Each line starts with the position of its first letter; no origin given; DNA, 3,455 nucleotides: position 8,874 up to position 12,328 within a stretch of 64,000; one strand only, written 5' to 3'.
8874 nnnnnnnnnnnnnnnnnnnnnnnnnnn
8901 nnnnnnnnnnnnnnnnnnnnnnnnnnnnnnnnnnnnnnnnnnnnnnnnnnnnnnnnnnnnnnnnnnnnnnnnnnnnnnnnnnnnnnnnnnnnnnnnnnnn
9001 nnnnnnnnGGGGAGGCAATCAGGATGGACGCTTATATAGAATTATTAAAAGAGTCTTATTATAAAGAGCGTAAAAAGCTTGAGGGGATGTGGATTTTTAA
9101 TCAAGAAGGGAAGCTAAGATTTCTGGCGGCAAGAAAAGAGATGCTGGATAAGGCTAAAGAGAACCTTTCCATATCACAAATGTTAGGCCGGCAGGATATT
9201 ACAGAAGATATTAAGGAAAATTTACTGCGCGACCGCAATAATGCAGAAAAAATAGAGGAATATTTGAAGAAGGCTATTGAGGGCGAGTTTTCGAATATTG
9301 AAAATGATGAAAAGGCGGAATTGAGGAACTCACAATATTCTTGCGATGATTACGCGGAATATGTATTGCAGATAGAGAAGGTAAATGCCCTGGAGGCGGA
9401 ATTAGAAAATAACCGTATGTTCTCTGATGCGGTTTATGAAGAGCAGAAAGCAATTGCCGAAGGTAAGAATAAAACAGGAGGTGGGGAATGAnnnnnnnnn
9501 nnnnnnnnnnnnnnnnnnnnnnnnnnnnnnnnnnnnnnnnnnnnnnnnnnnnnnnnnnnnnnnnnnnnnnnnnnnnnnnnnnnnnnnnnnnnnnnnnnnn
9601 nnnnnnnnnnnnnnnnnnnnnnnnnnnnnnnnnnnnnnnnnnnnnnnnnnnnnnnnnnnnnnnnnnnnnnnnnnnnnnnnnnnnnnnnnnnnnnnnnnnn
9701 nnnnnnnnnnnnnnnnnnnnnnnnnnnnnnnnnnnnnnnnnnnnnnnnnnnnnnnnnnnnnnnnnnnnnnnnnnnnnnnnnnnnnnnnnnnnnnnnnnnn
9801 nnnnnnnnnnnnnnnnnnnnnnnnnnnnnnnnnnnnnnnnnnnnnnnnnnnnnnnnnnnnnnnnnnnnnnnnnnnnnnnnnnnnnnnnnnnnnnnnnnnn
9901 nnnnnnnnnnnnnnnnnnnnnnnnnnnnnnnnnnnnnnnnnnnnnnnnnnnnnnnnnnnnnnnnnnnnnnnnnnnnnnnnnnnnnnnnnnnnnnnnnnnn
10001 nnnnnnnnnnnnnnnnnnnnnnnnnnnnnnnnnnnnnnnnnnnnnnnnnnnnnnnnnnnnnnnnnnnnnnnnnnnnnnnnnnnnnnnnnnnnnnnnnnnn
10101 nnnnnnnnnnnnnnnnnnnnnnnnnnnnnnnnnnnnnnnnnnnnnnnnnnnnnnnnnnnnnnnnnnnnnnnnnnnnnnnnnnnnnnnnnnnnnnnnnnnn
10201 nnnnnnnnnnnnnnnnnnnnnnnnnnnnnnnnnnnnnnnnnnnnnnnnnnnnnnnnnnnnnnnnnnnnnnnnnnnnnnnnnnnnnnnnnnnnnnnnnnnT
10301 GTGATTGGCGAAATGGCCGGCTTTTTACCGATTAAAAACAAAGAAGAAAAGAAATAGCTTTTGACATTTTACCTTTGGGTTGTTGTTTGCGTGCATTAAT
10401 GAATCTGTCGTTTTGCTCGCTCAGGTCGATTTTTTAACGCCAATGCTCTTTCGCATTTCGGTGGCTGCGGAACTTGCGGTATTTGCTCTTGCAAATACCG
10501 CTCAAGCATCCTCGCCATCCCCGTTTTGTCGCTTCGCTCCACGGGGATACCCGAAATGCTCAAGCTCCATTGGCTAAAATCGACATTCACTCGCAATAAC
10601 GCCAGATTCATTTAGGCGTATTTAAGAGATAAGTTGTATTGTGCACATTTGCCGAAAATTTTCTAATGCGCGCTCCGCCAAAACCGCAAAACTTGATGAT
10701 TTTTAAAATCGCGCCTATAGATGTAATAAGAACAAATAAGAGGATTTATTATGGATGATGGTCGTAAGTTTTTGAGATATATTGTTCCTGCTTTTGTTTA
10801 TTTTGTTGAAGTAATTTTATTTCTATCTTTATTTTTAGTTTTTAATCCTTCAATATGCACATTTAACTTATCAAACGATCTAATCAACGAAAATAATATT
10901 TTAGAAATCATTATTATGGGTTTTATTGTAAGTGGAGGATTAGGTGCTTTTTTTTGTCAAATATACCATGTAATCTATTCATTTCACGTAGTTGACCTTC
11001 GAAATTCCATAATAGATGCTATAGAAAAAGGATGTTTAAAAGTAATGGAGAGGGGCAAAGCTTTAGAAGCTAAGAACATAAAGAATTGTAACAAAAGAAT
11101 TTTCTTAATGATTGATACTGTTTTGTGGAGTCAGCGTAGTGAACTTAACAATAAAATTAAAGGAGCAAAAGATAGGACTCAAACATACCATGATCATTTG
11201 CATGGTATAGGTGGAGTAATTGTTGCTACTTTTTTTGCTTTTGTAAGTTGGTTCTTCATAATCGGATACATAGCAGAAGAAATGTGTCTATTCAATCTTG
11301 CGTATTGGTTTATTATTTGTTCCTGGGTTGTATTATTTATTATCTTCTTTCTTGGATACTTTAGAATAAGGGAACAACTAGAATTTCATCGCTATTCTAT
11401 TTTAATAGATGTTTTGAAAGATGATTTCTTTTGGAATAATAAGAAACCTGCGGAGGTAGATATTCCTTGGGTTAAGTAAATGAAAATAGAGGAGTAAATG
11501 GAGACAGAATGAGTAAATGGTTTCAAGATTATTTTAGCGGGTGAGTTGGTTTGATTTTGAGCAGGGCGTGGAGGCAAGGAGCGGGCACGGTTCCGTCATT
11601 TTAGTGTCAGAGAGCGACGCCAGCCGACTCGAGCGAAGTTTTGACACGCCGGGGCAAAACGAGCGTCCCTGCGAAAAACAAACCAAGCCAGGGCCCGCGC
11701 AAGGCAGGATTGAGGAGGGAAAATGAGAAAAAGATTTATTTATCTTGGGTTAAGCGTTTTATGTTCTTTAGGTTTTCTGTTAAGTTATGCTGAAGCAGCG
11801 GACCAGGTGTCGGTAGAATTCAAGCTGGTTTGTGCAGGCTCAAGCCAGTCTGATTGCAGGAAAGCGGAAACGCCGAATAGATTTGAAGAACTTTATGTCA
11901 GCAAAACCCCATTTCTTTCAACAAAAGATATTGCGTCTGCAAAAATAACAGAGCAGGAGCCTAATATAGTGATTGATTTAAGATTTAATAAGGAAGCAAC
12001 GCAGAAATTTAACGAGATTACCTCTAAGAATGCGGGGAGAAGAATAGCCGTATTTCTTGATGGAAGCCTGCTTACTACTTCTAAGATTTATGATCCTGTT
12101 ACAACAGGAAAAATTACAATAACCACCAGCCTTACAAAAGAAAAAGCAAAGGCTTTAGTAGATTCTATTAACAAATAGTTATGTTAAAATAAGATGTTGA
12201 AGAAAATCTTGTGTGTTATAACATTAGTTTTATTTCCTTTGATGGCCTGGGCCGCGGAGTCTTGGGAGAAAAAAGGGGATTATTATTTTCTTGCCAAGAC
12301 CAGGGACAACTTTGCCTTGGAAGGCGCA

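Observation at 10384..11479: Repeat pile-up (C copy + D fragment) immediately upstream of a 30%-GC foreign membrane-protein gene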

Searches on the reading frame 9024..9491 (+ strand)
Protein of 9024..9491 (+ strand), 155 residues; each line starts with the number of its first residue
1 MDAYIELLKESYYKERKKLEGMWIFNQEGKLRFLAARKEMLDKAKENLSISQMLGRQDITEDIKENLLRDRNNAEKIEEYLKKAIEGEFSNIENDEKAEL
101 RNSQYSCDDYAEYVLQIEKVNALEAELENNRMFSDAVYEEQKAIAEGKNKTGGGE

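Call 8: search_protein_families(library=pfam, proteins=[window:9024-9491:+], max_evalue=0.1)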
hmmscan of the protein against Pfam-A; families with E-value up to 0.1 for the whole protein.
window:9024-9491:+ (155 aa): 1 family
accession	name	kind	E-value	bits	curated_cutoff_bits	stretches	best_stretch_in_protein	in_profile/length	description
PF23135.2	TRI4_N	-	0.025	15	27.8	0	107-123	18-34/61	TRI4 N-terminal domain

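Call 53: search_protein_families(library=pfam, proteins=[window:9024-9491:+], max_evalue=0.05)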
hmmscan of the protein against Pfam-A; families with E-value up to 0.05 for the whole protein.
window:9024-9491:+ (155 aa): 1 family
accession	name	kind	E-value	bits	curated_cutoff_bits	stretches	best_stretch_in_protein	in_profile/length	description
PF23135.2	TRI4_N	-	0.025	15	27.8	0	107-123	18-34/61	TRI4 N-terminal domain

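Call 54: search_protein_families(library=padloc, proteins=[window:9024-9491:+], max_evalue=0.05)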
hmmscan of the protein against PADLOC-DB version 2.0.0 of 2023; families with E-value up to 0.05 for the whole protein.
window:9024-9491:+ (155 aa): 0 families

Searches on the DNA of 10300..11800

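Call 58: search_rna_families(source=window, start=10300, end=11800, threshold=evalue, max_evalue=5)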
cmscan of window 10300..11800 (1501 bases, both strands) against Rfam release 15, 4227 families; matches with E-value up to 5: 3.
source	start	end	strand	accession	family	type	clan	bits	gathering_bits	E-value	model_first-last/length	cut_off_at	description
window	11159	11236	+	RF04344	Plastid-psbA-3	Cis-reg;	CL00153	20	48.4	1.4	1-57/57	no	Plastid-psbA-3 3UTR RNA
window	11155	11232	-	RF04344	Plastid-psbA-3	Cis-reg;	CL00153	19.8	48.4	1.6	1-57/57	no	Plastid-psbA-3 3UTR RNA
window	10848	10920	-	RF00268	snoZ7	Gene; snRNA; snoRNA; CD-box;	CL00057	18.3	43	4.2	1-78/78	no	Small nucleolar RNA snoZ7/snoR77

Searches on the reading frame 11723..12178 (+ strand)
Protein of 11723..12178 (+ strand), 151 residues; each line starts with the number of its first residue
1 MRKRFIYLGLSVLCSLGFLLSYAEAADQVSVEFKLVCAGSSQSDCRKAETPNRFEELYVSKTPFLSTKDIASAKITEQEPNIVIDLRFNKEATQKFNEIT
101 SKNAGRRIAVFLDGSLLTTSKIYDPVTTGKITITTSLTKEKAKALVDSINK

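Call 8: search_protein_families(library=pfam, proteins=[window:11723-12178:+], max_evalue=0.1)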
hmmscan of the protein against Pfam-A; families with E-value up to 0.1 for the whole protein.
window:11723-12178:+ (151 aa): 1 family
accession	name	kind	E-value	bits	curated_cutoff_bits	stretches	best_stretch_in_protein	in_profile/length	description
PF22599.2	SecDF_P1_head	-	8.5e-18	64.7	27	1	55-145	11-103/114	SecDF, P1 head subdomain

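Call 45: find_related_loci(query=window:11723-12178:+, collection=genome_contigs, flank=6000)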
Query window:11723-12178:+ (151 aa) in genome_contigs; peptide patterns used: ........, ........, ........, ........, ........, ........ (x = any residue, [..] = any of these).
208 stretches matched a pattern, but none encodes a relative of the query by tblastn (E <= 1e-3).

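Call 49: find_related_loci(query=A5, collection=metagenome_contigs, flank=8000)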
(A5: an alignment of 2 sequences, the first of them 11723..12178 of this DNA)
Query A5 (151 aa) in metagenome_contigs; peptide patterns used: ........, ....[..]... (x = any residue, [..] = any of these).
148 stretches matched a pattern; 8 encode a relative of the query (tblastn E <= 1e-3); 8 distinct loci.
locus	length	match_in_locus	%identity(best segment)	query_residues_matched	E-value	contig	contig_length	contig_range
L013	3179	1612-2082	67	1-151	3e-66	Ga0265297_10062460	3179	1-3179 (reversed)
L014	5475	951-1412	61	1-151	8e-58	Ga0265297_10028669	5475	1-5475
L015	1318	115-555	62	1-151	1e-59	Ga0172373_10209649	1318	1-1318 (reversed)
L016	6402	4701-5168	62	1-151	3e-56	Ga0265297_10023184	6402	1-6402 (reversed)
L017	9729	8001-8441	59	1-151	3e-54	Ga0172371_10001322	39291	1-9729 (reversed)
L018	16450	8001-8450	60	1-151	2e-54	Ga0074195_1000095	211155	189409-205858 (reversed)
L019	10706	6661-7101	59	1-151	3e-54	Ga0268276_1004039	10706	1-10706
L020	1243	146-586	56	1-151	1e-55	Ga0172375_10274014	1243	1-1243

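Call 53: search_protein_families(library=pfam, proteins=[L019:5536-6594:+, L013:675-1385:+, L016:3832-4479:+, L017:6949-7422:+, L018:7208-7792:+, L018:6627-7010:+, L014:615-908:+, L017:7595-7783:+], max_evalue=0.05)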
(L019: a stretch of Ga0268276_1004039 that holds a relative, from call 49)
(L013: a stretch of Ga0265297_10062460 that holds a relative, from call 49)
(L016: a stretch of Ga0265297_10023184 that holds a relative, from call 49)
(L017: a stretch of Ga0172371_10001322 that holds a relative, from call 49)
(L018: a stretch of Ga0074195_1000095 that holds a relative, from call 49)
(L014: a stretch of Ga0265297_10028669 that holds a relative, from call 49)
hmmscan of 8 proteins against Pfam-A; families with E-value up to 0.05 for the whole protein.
L019:5536-6594:+ (352 aa): 1 family
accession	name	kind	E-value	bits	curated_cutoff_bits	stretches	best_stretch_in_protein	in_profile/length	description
PF04607.23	RelA_SpoT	-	2.4e-19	70.1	27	1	71-179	1-99/113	Region found in RelA / SpoT proteins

L013:675-1385:+ (236 aa): 0 families

L016:3832-4479:+ (215 aa): 0 families

L017:6949-7422:+ (157 aa): 0 families

L018:7208-7792:+ (194 aa): 0 families

L018:6627-7010:+ (127 aa): 0 families

L014:615-908:+ (97 aa): 0 families

L017:7595-7783:+ (62 aa): 0 families

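Call 54: search_protein_families(library=padloc, proteins=[L019:5536-6594:+, L013:675-1385:+, L016:3832-4479:+, L017:6949-7422:+, L018:7208-7792:+, L018:6627-7010:+], max_evalue=0.05)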
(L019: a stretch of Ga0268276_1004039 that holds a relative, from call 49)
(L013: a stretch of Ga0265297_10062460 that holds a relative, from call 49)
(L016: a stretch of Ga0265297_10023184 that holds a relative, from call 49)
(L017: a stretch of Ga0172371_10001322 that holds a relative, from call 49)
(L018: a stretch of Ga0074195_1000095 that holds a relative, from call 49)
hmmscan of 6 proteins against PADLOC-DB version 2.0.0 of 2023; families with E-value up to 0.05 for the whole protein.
L019:5536-6594:+ (352 aa): 1 family
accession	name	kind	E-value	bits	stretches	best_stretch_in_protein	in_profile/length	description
PDLC04999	PDC-S33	-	1.2e-118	394.5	1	6-348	5-342/349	-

L013:675-1385:+ (236 aa): 0 families

L016:3832-4479:+ (215 aa): 0 families

L017:6949-7422:+ (157 aa): 0 families

L018:7208-7792:+ (194 aa): 0 families

L018:6627-7010:+ (127 aa): 0 families
